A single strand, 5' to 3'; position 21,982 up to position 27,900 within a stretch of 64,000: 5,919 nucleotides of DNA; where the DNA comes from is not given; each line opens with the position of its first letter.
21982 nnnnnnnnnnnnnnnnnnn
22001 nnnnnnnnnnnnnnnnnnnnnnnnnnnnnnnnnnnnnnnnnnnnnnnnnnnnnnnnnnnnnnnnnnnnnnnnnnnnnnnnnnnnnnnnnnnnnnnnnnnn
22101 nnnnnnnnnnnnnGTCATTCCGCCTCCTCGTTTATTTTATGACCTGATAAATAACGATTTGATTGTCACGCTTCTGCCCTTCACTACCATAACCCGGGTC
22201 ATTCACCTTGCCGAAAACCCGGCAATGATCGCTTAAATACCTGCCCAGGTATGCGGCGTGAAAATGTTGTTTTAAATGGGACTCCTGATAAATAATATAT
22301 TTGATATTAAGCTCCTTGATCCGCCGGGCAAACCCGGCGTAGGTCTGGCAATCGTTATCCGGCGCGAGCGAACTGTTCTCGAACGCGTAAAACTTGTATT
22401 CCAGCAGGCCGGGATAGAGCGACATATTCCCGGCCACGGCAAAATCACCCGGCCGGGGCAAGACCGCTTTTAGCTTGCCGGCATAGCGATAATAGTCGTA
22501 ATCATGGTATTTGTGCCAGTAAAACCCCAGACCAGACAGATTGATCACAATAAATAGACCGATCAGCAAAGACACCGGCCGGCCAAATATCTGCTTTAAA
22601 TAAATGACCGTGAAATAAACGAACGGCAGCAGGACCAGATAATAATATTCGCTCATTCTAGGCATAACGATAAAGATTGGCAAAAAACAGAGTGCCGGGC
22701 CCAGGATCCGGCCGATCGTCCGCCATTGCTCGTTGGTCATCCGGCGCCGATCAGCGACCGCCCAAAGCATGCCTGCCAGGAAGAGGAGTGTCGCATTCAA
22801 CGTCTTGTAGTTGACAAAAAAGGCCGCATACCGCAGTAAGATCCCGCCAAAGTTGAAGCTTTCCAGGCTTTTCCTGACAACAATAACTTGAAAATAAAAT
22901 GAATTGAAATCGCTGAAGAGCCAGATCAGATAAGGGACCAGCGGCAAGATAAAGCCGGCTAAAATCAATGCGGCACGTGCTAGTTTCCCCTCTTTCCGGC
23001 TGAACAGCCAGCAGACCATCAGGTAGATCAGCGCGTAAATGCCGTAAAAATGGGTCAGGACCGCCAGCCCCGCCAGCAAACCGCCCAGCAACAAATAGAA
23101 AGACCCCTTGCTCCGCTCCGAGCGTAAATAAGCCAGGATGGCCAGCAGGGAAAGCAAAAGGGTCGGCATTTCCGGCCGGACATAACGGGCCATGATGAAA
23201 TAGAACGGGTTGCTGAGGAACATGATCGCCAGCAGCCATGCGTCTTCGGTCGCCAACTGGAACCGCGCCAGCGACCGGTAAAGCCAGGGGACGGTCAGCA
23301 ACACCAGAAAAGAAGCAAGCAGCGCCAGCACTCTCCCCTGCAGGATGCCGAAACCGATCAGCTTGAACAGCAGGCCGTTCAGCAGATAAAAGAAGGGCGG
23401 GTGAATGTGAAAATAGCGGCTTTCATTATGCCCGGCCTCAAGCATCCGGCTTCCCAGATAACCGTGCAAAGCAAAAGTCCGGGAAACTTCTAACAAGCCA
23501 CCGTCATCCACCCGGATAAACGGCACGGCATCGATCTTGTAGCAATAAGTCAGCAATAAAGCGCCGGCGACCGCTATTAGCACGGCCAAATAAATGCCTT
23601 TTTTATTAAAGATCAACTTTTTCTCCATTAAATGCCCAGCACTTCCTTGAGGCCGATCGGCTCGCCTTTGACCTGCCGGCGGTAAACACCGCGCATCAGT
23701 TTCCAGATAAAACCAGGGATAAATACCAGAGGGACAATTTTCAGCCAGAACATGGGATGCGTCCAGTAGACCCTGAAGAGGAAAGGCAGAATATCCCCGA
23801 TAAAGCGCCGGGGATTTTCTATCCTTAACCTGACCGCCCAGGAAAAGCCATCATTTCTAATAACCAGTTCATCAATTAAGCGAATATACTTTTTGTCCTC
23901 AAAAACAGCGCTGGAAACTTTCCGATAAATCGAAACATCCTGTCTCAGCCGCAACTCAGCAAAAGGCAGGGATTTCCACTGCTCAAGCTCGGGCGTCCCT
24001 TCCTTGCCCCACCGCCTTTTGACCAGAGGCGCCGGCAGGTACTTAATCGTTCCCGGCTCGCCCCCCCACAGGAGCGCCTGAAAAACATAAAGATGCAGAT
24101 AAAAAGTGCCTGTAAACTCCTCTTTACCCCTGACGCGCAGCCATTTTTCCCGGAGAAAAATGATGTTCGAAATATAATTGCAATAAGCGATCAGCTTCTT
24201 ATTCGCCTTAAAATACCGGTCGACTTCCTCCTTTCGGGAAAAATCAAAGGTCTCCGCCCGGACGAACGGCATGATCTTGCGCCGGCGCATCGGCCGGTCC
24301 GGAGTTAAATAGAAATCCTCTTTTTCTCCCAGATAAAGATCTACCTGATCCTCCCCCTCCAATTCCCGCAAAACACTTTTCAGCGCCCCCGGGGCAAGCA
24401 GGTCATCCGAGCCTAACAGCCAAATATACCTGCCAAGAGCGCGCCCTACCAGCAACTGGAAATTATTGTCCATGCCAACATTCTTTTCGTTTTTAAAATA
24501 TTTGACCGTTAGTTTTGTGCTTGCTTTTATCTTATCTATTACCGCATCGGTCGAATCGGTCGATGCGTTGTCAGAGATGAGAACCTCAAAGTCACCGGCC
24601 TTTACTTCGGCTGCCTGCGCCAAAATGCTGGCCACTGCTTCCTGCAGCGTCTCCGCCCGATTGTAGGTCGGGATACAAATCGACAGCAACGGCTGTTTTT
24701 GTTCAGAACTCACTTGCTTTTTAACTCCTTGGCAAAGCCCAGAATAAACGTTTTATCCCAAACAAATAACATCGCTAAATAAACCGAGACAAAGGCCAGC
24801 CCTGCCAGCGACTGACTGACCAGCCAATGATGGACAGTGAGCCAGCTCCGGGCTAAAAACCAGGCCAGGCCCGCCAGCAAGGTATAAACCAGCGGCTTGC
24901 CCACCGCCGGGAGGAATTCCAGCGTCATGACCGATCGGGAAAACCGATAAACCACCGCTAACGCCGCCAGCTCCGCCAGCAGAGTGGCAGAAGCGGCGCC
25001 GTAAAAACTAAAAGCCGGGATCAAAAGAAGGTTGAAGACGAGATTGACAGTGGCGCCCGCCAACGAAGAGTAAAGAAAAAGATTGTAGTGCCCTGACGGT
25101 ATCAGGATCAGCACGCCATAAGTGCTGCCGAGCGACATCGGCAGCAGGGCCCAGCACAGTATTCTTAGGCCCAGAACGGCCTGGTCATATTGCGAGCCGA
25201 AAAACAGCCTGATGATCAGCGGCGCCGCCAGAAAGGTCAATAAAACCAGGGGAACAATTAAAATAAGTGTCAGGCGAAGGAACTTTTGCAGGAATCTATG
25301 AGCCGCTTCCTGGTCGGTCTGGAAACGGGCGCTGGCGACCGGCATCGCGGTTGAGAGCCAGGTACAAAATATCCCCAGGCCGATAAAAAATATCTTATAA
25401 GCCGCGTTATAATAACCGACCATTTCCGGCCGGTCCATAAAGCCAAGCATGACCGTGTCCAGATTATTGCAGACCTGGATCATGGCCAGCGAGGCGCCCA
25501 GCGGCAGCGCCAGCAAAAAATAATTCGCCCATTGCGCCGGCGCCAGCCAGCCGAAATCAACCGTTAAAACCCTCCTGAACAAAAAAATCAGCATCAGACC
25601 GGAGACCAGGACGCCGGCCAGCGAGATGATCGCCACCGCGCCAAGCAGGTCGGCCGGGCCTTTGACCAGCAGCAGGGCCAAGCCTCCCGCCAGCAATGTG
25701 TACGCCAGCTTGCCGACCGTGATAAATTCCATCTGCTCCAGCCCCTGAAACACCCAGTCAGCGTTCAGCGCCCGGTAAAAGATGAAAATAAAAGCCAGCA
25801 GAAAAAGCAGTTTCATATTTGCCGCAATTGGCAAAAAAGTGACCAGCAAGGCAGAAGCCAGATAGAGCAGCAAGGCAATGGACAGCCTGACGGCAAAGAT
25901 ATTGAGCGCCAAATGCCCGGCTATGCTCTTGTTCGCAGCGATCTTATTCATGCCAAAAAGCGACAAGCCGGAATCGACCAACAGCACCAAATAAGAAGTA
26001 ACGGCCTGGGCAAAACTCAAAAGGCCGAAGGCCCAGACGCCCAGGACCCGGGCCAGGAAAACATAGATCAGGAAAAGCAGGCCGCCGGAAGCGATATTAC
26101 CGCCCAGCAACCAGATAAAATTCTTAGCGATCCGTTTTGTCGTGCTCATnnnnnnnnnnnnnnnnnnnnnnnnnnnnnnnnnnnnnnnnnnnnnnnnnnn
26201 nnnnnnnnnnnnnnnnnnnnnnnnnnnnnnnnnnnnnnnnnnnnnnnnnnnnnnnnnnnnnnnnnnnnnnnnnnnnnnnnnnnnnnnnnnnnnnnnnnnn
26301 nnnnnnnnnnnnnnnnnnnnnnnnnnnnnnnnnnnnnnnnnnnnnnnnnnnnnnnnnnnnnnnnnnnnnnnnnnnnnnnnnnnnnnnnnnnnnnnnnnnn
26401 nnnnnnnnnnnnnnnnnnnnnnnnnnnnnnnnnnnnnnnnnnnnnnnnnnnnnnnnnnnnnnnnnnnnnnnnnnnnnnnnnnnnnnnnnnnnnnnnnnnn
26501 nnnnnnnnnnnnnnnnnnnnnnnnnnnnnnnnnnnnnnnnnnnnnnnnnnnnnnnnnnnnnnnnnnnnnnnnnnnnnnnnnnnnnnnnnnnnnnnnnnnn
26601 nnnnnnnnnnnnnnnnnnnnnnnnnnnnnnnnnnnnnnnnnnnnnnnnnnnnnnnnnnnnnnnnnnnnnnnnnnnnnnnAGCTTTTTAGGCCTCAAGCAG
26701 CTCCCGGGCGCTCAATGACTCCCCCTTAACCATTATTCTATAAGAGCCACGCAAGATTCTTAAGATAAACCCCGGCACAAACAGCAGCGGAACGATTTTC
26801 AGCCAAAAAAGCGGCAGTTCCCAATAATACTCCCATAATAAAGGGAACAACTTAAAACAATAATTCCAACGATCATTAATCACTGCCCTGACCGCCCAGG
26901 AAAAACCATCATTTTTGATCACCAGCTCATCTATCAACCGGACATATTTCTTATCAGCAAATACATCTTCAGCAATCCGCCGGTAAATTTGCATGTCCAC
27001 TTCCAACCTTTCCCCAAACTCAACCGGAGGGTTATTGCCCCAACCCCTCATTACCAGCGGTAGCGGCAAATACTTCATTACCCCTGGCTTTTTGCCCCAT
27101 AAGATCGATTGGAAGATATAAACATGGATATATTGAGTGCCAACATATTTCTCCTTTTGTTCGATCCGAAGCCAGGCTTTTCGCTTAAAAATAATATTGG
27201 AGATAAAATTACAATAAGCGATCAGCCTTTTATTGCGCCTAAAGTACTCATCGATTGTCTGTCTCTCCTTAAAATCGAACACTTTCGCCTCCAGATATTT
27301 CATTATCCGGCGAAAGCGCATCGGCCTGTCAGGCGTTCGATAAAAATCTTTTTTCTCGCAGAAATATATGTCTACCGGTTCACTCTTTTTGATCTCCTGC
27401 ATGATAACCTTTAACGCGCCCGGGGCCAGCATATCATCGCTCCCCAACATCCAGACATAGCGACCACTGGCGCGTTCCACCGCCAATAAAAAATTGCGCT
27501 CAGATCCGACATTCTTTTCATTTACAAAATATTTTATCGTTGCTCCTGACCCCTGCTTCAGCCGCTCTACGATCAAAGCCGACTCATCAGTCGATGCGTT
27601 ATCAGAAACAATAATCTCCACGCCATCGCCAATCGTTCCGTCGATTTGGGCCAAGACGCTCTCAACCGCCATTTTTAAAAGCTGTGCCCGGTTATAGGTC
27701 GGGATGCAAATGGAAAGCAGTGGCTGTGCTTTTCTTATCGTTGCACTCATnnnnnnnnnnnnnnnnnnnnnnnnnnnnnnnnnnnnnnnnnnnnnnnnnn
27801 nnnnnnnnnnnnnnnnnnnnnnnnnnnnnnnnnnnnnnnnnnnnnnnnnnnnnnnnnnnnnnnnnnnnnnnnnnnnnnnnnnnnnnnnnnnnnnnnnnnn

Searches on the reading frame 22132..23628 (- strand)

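Call 15: search_protein_families(library=ncbifam, proteins=[window:22132-23628:-], max_evalue=0.00001)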
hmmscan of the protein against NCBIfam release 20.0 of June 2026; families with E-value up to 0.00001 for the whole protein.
window:22132-23628:- (498 aa): 2 families
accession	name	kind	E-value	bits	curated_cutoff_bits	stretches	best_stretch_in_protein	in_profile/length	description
TIGR03663.1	TIGR03663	subfamily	3.6e-08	32.9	126.25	1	53-247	29-193/435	flippase activity-associated protein Agl23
NF047510.1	LIC_10190_fam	subfamily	6.5e-06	25.1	100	1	93-235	162-300/424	LIC_10190 family membrane protein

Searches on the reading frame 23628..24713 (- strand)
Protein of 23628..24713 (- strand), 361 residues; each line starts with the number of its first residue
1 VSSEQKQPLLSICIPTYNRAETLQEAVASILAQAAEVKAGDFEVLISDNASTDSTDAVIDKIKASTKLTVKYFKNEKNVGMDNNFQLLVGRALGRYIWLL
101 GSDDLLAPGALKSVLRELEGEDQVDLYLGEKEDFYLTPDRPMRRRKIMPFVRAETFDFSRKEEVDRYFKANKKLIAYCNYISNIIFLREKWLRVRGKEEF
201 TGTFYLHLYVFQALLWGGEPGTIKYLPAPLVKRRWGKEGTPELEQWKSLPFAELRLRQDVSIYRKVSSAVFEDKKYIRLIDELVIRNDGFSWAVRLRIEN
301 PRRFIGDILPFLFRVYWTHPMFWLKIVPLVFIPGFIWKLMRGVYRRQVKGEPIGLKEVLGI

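Call 15: search_protein_families(library=ncbifam, proteins=[window:23628-24713:-], max_evalue=0.00001)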
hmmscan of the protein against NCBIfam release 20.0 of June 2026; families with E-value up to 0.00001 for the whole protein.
window:23628-24713:- (361 aa): 13 families
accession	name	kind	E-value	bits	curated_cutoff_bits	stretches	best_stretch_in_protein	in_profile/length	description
NF050050.1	ProtGlycPglI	equivalog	9.8e-16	58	500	1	8-118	2-108/306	GalNAc(5)-diNAcBac-PP-undecaprenol beta-1,3-glucosyltransferase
NF041875.1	EPS_EpsD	equivalog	1.9e-12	47.2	370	1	10-196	1-172/325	exopolysaccharide biosynthesis glycosyltransferase EpsD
NF047683.1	TeichurnBiosyTuaG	equivalog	3.3e-12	46.6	400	1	5-116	3-109/252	teichuronic acid biosynthesis protein TuaG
TIGR03111.1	glyc2_xrt_Gpos1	hypoth_equivalog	8.6e-12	44.6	363.95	1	5-127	46-165/439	TIGR03111 family XrtG-associated glycosyltransferase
TIGR04440.1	glyco_TIGR04440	domain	5.6e-11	42.6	70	1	10-174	2-159/215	TIGR00180 family glycosyltransferase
TIGR03937.1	PgaC_IcaA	equivalog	1.8e-10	40.4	422.3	1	4-124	41-156/407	poly-beta-1,6-N-acetyl-D-glucosamine synthase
NF038302.1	EPS_HpsE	equivalog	1e-09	37.8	300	1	10-108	3-101/307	hormogonium polysaccharide biosynthesis glycosyltransferase HpsE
NF053739.1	GlytfEpsEBac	equivalog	3.2e-09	36.1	450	1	8-115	1-104/265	glycosyltransferase EpsE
NF007482.0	PRK10073.1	equivalog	5e-09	35.6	423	1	5-132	3-123/334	glycosyltransferase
TIGR04283.1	glyco_like_mftF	equivalog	2.2e-07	30.7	182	1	10-120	1-99/221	TIGR04283 family arsenosugar biosynthesis glycosyltransferase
NF007453.0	PRK10018.1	equivalog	6.8e-07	29.2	382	1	5-115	3-108/280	colanic acid biosynthesis glycosyltransferase WcaA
TIGR04017.1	WcaA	equivalog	1.5e-06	28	495.75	1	6-115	3-107/279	colanic acid biosynthesis glycosyltransferase WcaA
NF047588.1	GlcsyltransPgfSStrep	equivalog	2.3e-06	27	500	1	10-113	3-105/308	glycosyltransferase PgfS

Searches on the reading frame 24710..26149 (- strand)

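Call 34: search_protein_families(library=ncbifam, proteins=[window:24710-26149:-], max_evalue=1e-8)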
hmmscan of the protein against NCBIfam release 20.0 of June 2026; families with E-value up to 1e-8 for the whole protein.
window:24710-26149:- (479 aa): 2 families
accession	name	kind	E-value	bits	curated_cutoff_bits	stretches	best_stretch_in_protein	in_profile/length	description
NF041871.1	Wzx_EPS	equivalog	4.2e-10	38.9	800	1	23-418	18-408/492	exopolysaccharide biosynthesis flippase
NF007773.0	PRK10459.1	equivalog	4.3e-10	39.2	273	1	26-471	26-474/492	MOP flippase family protein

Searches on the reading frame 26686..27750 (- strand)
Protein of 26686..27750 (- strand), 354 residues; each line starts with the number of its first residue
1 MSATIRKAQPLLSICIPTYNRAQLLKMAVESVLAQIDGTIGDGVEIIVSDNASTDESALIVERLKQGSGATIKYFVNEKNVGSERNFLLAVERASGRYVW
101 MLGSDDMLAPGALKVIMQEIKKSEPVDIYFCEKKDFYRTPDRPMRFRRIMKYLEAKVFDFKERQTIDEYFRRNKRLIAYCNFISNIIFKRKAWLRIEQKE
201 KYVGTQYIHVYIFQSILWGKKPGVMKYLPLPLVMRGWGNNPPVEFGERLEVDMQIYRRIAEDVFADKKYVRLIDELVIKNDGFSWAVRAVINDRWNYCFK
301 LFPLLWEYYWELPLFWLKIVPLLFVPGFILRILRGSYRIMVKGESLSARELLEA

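Call 49: search_protein_families(library=pfam, proteins=[window:26686-27750:-], max_evalue=0.00001)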
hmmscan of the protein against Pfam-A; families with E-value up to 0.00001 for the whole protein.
window:26686-27750:- (354 aa): 2 families
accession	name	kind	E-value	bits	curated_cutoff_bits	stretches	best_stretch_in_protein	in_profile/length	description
PF00535.33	Glycos_transf_2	-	7.4e-26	91.5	23.3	1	13-153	1-132/168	Glycosyl transferase family 2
PF13641.12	Glyco_tranf_2_3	-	1e-08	35.9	27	1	12-150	3-132/230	Glycosyltransferase like family 2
